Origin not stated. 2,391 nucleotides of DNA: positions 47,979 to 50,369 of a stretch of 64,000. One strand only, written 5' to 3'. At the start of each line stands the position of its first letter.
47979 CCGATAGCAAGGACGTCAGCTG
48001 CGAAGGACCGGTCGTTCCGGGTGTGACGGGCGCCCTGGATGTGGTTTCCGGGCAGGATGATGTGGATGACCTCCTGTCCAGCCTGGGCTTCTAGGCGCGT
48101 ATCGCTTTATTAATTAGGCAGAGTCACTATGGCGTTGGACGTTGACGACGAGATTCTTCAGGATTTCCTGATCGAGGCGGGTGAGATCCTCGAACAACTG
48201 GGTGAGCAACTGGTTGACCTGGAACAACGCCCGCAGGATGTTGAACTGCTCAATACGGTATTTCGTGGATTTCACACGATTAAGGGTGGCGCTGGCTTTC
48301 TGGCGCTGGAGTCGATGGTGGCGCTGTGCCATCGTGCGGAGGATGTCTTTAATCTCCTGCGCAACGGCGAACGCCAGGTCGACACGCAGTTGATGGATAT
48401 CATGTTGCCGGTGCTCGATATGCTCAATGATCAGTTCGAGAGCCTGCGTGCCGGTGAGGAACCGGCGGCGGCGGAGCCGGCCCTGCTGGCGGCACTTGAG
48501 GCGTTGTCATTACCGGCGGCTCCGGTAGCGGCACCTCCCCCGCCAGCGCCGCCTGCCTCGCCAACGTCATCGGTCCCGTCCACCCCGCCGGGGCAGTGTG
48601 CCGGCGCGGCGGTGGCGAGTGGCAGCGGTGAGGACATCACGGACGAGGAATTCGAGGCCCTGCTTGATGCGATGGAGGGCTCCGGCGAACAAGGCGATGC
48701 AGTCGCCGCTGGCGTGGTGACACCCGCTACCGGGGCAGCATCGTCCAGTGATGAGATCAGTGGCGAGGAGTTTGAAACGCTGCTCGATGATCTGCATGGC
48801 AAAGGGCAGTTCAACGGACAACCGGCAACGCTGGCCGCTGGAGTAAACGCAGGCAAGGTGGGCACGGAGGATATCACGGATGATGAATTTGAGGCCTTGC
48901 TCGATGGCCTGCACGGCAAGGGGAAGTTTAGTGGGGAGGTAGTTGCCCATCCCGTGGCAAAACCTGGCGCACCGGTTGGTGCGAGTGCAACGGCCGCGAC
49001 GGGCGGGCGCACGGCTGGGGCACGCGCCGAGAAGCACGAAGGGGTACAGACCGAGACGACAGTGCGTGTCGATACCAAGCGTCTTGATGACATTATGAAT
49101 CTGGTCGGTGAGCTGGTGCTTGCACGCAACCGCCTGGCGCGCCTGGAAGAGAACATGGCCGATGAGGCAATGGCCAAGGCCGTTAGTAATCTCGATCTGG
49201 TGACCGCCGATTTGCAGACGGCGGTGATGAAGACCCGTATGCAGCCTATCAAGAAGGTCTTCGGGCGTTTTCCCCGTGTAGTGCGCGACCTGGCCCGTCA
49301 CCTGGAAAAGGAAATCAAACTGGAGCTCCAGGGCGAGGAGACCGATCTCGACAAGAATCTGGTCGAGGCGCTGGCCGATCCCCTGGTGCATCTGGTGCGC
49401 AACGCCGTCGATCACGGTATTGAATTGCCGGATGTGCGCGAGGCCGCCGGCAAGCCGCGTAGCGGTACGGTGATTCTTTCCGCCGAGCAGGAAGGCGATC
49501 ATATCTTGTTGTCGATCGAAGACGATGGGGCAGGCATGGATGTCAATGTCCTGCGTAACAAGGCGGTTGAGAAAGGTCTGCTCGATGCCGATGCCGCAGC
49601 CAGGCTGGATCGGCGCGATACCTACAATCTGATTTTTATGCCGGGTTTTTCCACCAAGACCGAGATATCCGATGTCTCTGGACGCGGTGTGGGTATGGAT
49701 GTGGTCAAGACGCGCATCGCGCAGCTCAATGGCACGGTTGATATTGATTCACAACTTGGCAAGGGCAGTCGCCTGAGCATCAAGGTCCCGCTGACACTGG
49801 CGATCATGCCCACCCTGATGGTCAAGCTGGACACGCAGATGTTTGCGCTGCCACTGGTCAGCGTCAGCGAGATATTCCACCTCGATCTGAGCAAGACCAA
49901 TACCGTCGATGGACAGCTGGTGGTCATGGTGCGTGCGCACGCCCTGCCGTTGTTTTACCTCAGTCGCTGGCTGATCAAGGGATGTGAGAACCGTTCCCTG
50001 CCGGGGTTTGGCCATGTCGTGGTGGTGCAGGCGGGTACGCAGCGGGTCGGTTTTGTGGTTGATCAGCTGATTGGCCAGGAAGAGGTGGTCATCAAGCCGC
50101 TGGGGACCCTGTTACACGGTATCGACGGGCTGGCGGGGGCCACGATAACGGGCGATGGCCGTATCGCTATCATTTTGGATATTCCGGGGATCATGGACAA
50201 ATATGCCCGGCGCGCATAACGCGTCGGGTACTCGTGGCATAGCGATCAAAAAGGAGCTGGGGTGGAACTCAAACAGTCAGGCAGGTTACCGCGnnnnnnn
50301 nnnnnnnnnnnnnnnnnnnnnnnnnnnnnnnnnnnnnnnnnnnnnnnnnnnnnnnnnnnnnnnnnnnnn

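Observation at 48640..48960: CheA linker carries three tandem repeats resembling FliM/CheZ CheY-binding peptides in place of a canonical P2 domain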

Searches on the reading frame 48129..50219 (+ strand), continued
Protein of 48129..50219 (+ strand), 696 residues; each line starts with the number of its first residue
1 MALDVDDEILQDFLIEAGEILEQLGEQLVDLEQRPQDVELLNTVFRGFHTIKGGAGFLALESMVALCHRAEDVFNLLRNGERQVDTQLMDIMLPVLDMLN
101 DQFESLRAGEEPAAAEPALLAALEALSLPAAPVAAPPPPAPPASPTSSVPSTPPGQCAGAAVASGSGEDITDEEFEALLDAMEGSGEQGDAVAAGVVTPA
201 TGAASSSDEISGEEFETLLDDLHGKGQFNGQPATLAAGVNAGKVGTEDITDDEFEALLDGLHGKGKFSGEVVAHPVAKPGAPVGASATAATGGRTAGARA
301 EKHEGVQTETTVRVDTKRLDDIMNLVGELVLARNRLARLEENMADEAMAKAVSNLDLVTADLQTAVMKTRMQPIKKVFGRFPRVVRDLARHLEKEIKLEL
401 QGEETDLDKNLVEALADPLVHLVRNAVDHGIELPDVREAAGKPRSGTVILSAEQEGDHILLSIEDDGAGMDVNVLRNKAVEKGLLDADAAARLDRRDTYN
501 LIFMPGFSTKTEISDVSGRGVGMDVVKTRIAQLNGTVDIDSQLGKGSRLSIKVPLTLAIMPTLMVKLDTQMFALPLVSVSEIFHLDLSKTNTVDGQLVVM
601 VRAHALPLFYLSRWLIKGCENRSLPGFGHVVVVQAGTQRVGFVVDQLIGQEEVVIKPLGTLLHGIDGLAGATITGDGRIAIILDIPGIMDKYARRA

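Call 79: list_cluster_members(proteins=[P0033, P0191, P0183, P0198, P0270, P0233])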
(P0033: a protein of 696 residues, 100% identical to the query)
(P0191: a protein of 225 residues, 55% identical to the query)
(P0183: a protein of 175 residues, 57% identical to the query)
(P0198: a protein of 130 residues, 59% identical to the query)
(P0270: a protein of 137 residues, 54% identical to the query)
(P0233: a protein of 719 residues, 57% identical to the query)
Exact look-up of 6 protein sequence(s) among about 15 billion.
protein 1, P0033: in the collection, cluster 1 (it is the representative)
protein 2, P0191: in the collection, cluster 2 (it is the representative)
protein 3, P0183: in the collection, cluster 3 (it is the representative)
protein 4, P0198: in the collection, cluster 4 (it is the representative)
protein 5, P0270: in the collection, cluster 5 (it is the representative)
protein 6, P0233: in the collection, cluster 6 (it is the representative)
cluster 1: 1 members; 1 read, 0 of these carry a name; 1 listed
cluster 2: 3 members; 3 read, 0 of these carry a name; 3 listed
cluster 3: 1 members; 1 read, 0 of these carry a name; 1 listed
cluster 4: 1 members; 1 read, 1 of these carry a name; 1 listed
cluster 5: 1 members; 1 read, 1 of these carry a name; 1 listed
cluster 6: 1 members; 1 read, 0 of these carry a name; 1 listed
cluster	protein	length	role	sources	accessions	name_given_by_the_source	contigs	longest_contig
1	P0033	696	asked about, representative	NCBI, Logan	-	-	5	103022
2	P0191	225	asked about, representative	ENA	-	-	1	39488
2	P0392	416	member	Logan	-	-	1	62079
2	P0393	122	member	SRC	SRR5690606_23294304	-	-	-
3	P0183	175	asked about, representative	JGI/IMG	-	-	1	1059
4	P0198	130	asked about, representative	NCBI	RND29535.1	chemotaxis protein CheA, partial [Vibrio cholerae]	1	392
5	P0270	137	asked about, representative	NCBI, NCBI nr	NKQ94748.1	chemotaxis protein CheA, partial | chemotaxis protein CheA [Escherichia coli]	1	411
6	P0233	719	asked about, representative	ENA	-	-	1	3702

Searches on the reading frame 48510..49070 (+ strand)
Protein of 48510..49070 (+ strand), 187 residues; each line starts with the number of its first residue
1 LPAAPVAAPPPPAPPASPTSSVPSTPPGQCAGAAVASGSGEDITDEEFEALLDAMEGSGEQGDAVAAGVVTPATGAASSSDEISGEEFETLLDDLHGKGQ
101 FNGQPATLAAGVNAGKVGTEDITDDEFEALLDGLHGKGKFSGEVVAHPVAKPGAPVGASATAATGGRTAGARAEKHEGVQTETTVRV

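Call 73: search_solved_structures(query=window:48510-49070:+, max_evalue=10, show_alignments=2)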
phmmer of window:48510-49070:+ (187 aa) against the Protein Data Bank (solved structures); distinct sequences matched with E-value up to 10: 7.
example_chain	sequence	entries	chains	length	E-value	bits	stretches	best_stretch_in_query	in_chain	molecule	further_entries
1o6z_A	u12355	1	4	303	0.43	14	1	42-96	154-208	MALATE DEHYDROGENASE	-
2x0r_A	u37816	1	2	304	0.43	14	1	42-96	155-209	MALATE DEHYDROGENASE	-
1d3a_A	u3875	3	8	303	0.5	13.8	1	42-96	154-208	HALOPHILIC MALATE DEHYDROGENASE | MALATE DEHYDROGENASE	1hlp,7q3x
2j5k_A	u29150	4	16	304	0.5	13.8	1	42-96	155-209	MALATE DEHYDROGENASE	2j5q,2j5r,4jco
6dzi_v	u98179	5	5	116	0.53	13.7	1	88-144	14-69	30S ribosomal protein S13 | Small ribosomal subunit protein uS13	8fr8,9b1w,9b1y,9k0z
8yp6_m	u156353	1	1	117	0.54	13.7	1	88-144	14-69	Small ribosomal subunit protein uS13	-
5o5j_M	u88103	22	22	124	0.61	13.5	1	87-144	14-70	30S ribosomal protein S13 | Small ribosomal subunit protein uS13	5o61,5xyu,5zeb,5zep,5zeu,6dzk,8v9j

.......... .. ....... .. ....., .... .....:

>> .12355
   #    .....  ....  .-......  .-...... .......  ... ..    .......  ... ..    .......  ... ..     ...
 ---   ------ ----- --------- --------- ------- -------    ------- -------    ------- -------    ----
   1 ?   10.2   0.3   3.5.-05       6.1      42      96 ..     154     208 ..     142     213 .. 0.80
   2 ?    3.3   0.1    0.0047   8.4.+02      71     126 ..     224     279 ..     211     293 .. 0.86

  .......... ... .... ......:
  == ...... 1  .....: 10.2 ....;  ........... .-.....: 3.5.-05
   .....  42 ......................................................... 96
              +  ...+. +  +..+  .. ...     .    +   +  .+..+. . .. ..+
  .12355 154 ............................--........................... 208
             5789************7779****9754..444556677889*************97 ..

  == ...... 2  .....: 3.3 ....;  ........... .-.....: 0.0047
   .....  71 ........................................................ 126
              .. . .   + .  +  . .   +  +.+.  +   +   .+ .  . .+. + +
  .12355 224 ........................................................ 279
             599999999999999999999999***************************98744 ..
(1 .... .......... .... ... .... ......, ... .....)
